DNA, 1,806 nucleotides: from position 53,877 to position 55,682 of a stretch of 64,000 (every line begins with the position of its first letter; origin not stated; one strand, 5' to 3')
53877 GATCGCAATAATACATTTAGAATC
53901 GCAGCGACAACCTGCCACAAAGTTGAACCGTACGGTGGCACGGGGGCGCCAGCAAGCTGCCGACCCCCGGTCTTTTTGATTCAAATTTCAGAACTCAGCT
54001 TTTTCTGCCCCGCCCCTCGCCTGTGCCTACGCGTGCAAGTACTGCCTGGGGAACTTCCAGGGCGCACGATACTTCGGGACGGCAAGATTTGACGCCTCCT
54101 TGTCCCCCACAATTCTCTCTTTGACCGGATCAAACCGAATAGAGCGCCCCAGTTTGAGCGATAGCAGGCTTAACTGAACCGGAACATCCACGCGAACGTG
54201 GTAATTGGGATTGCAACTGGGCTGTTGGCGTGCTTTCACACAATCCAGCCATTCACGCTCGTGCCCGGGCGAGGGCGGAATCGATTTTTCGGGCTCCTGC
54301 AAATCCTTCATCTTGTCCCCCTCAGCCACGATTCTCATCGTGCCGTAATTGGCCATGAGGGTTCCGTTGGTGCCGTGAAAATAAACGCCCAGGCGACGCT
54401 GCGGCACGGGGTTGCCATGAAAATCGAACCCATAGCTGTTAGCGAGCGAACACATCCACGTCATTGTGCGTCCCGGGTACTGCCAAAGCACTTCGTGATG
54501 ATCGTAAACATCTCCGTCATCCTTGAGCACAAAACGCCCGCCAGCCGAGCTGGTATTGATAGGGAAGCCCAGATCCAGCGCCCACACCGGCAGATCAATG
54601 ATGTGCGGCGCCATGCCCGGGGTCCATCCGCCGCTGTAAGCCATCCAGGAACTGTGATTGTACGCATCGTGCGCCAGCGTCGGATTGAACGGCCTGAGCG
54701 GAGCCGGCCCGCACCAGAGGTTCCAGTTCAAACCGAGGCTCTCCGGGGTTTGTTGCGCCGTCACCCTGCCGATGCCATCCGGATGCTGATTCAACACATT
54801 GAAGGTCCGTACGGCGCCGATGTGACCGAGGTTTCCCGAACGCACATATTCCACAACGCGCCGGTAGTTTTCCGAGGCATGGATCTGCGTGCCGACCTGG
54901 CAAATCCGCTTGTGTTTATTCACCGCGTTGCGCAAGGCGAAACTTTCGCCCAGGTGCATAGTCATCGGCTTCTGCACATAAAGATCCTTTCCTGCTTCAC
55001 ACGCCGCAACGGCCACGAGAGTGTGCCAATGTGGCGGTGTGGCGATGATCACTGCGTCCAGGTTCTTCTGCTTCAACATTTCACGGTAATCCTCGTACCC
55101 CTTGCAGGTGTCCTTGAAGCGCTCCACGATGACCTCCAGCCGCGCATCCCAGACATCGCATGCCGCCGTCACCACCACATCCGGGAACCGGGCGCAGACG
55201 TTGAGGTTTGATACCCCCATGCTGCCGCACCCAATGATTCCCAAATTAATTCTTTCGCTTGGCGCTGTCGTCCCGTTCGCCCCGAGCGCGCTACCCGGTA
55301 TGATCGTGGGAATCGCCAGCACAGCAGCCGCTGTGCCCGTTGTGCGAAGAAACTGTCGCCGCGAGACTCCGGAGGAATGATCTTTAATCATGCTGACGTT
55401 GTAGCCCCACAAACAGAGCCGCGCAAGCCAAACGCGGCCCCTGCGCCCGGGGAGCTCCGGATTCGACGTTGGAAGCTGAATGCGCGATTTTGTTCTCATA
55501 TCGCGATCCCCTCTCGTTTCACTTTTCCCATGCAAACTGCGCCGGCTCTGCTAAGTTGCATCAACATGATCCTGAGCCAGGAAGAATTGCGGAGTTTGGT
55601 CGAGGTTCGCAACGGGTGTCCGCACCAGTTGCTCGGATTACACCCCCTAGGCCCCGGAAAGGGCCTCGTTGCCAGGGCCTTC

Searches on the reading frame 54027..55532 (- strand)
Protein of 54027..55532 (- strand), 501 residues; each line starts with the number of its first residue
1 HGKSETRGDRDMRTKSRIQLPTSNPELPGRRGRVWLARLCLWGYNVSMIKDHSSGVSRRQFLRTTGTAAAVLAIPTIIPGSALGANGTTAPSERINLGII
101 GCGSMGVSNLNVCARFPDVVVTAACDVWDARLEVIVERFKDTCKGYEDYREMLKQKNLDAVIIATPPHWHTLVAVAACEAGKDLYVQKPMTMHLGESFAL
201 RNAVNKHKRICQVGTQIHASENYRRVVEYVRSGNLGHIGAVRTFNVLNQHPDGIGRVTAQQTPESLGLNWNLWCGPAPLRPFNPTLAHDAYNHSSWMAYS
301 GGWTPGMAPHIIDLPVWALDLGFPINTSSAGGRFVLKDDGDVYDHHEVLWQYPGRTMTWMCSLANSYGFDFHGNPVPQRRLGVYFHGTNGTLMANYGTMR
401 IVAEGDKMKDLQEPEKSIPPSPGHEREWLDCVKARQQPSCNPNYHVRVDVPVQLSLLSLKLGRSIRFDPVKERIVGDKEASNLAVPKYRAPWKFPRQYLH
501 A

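Call 61: search_protein_families(library=pfam, proteins=[window:54027-55532:-], max_evalue=0.00001)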
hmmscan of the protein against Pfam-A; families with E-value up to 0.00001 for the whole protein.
window:54027-55532:- (501 aa): 2 families
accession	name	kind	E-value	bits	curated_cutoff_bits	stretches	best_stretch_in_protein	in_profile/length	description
PF01408.29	GFO_IDH_MocA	-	1.1e-19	71.8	24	1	95-214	1-119/120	Oxidoreductase family, NAD-binding Rossmann fold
PF19051.5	GFO_IDH_MocA_C2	-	2.8e-15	57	23.3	1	408-493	168-253/254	Oxidoreductase family, C-terminal alpha/beta domain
